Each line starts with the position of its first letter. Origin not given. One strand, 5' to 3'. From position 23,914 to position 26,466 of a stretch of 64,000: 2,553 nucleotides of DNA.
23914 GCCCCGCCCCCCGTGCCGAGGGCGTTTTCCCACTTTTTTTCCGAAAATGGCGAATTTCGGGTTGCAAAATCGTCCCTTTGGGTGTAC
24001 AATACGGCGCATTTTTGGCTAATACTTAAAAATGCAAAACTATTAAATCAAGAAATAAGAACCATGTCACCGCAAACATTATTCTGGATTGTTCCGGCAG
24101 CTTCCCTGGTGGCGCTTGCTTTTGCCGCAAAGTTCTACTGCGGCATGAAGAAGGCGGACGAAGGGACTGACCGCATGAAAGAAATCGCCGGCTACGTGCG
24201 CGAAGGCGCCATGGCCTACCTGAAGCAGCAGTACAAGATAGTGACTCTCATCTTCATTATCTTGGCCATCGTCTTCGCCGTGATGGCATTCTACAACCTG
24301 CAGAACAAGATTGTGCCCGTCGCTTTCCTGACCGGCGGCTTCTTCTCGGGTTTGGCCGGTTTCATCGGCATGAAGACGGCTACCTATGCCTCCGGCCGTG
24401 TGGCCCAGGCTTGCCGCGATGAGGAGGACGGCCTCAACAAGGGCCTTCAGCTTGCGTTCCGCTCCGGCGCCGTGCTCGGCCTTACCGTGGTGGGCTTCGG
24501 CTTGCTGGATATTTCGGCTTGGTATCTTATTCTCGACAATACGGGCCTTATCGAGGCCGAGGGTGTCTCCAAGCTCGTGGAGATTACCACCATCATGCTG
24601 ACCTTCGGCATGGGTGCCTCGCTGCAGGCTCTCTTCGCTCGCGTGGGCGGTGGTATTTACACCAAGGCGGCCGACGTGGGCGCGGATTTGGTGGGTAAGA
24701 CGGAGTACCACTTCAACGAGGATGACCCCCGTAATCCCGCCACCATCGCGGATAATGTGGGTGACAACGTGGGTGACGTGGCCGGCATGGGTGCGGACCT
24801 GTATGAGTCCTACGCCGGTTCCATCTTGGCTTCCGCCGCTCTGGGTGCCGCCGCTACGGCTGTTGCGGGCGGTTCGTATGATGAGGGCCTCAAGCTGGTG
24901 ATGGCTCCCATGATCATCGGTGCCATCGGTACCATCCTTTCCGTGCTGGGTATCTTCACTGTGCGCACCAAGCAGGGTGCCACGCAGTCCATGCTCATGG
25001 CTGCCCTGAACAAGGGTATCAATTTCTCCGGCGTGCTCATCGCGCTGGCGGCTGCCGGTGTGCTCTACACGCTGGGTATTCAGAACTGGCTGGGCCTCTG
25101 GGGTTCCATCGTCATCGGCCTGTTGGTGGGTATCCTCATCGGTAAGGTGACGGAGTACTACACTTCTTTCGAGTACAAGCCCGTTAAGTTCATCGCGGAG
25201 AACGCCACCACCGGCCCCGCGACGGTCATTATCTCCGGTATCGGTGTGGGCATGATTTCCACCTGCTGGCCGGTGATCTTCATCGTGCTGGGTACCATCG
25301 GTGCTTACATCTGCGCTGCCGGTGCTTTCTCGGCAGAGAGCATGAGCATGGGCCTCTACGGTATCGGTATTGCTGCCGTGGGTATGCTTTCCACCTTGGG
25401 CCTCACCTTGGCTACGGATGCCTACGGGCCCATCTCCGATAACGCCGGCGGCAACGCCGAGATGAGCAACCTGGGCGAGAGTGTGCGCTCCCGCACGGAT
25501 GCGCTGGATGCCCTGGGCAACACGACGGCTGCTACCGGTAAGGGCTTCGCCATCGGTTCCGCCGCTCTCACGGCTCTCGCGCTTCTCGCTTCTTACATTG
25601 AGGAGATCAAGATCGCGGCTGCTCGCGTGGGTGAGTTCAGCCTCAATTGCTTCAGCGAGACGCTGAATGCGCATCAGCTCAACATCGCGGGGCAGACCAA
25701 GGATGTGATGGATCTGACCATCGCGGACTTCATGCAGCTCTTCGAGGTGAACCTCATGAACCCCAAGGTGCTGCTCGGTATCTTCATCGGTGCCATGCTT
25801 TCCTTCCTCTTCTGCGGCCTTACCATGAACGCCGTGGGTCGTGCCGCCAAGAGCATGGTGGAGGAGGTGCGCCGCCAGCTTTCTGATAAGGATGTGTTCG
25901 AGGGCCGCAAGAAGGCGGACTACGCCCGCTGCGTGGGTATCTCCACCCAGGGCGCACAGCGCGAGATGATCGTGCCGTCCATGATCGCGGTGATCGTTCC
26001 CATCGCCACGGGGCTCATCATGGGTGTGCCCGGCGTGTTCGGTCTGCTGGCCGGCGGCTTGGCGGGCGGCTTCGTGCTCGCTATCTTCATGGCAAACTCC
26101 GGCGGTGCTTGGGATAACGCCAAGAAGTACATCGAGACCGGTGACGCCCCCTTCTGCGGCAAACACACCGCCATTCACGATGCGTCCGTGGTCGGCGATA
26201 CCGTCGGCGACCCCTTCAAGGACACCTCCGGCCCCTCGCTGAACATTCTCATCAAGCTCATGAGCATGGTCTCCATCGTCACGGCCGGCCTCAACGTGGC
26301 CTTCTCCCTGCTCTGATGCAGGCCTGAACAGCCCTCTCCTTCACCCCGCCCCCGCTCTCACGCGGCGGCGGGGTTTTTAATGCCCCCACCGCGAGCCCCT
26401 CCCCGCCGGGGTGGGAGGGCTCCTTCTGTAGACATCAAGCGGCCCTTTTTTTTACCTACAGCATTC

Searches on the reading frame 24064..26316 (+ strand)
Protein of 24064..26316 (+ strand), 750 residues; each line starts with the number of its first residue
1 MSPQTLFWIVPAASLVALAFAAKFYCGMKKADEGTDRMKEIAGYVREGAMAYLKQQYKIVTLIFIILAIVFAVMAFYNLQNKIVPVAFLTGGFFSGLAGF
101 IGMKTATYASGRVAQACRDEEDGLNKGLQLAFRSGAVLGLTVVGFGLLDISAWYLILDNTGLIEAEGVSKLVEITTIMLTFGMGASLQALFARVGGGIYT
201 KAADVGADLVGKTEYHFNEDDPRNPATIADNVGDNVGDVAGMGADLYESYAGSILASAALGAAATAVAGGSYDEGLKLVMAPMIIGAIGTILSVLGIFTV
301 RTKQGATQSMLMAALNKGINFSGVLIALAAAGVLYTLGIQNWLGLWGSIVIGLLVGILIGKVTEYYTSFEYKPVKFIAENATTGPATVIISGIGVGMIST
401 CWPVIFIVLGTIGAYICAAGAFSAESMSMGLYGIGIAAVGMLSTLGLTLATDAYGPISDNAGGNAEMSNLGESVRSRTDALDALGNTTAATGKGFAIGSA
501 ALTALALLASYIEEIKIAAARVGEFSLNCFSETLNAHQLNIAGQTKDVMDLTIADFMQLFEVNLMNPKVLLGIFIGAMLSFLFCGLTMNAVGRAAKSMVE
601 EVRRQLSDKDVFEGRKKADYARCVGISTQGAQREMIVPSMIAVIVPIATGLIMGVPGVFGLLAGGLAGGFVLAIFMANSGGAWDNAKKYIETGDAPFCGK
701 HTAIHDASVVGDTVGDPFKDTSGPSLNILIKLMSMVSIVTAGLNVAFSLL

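Call 49: find_encoding_contigs(protein=window:24064-26316:+, flank=1500, max_places=10)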
Protein window:24064-26316:+ (750 aa): 6 contigs read that carry it; 2 places shown.
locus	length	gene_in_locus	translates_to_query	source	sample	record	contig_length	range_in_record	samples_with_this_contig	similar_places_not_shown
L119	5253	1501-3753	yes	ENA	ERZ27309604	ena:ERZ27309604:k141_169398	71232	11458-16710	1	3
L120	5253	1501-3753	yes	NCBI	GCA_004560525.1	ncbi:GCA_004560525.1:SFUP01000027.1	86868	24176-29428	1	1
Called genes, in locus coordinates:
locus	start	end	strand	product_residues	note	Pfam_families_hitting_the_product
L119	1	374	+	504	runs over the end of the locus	PF01145:Band_7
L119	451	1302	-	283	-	PF12710:HAD (faint)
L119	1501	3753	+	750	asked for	PF03030:H_PPase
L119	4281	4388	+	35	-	-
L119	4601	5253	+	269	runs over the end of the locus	-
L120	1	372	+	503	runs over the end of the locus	PF01145:Band_7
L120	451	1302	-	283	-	PF12710:HAD (weak)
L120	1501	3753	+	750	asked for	PF03030:H_PPase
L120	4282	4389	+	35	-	-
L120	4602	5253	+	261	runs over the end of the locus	-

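Call 65: list_cluster_members(proteins=[window:24064-26316:+, P0009, P0010, P0014, P0020, P0026, P0028, P0034, P0051, P0059])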
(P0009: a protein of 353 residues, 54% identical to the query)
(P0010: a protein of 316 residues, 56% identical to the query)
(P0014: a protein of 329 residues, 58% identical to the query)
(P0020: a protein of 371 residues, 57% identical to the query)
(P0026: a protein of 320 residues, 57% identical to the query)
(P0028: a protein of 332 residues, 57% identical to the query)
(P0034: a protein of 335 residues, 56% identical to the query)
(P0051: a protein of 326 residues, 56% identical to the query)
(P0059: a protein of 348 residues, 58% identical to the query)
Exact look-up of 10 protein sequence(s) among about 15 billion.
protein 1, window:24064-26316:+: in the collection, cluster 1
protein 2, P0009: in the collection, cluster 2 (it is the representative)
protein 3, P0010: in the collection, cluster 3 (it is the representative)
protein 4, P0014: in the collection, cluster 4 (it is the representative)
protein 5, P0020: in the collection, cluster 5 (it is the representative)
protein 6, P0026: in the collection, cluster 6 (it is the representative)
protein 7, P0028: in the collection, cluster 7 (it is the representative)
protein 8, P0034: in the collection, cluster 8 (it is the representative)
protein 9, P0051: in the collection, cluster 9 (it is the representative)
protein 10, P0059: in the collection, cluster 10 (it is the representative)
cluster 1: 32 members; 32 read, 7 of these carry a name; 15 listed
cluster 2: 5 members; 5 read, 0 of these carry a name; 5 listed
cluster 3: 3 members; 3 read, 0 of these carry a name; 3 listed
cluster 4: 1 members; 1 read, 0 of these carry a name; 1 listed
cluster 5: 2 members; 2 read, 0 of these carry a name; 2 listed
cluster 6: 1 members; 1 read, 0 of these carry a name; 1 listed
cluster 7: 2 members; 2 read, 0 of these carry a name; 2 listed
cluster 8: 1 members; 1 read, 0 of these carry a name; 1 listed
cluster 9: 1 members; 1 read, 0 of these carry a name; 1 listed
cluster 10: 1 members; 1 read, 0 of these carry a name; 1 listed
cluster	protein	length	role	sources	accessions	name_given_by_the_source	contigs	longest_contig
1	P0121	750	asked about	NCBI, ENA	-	-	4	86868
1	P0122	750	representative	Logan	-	-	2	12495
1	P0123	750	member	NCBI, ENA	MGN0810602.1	MAG: sodium-translocating pyrophosphatase [Akkermansia muciniphila]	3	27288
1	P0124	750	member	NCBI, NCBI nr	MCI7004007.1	MAG: sodium-translocating pyrophosphatase [Akkermansia muciniphila] | sodium-translocating pyrophosphatase [Akkermansia muciniphila]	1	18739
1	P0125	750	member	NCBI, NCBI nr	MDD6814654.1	MAG: sodium-translocating pyrophosphatase [Akkermansia muciniphila] | sodium-translocating pyrophosphatase [Akkermansia muciniphila]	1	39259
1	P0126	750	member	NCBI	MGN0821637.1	MAG: sodium-translocating pyrophosphatase [Akkermansia sp.]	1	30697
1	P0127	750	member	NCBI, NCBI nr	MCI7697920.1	MAG: sodium-translocating pyrophosphatase [Akkermansia sp.] | sodium-translocating pyrophosphatase [Akkermansia sp.]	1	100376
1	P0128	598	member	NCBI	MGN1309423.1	MAG: sodium-translocating pyrophosphatase, partial [Akkermansia sp.]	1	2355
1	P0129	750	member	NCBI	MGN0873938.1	MAG: sodium-translocating pyrophosphatase [Akkermansia sp.]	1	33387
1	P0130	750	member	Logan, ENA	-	-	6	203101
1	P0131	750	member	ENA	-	-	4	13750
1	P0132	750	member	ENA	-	-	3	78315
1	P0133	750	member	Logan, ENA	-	-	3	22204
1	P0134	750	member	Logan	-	-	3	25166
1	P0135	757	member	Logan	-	-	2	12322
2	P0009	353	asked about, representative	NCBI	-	-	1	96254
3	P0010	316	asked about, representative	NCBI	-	-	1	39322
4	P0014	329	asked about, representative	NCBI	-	-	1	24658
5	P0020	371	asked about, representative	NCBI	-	-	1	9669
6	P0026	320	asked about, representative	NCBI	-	-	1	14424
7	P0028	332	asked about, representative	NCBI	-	-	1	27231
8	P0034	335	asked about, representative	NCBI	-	-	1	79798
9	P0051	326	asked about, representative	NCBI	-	-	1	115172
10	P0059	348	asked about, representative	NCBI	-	-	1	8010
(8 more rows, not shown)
